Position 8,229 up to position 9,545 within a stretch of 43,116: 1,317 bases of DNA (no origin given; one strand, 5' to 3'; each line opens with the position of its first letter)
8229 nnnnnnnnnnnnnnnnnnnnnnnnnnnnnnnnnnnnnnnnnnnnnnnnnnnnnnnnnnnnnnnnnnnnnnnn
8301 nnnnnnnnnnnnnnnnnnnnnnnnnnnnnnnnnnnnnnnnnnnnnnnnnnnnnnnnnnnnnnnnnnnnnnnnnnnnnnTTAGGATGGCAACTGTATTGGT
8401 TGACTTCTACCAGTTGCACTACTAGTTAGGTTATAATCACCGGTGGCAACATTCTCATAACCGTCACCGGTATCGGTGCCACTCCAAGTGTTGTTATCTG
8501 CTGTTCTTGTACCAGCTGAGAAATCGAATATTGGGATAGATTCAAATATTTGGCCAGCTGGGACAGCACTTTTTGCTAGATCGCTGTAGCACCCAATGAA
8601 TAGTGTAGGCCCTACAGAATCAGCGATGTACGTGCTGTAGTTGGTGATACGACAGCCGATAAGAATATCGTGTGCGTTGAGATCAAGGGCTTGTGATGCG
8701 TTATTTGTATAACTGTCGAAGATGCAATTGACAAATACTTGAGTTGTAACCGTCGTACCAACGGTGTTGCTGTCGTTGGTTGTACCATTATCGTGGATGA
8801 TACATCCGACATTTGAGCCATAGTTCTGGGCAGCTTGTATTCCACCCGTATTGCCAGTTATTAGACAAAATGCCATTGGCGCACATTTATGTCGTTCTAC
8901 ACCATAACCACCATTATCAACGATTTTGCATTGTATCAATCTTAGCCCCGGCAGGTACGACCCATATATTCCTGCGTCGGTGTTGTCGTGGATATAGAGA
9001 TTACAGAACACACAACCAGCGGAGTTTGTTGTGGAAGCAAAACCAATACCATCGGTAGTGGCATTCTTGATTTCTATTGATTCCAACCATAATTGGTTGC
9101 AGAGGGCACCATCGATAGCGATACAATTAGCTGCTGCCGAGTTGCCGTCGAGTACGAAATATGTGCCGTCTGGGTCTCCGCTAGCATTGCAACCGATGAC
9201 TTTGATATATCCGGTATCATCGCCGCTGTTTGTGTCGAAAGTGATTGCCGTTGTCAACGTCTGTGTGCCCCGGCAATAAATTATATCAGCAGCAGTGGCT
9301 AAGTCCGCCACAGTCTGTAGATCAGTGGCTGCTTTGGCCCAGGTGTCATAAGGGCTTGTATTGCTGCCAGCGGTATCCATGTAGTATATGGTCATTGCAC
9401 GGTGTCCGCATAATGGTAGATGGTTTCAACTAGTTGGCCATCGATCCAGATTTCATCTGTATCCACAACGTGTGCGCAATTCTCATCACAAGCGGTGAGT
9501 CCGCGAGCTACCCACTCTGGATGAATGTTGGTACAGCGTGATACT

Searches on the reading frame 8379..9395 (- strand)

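Call 4: search_protein_families(library=pfam, proteins=[window:8379-9395:-], max_evalue=0.01)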
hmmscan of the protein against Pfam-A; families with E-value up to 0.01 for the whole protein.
window:8379-9395:- (338 aa): 1 family
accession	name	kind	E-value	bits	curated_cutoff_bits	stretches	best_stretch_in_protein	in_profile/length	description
PF13229.12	Beta_helix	-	0.0024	18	25.9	1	102-193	34-149/158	Right handed beta helix region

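Call 9: search_protein_families(library=phrogs, proteins=[window:8379-9395:-], max_evalue=0.001)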
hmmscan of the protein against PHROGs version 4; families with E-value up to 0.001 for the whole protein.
window:8379-9395:- (338 aa): 0 families

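Call 38: search_protein_families(library=ncbifam, proteins=[window:8379-9395:-], max_evalue=0.1)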
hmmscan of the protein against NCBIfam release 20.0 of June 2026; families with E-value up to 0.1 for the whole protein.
window:8379-9395:- (338 aa): 0 families
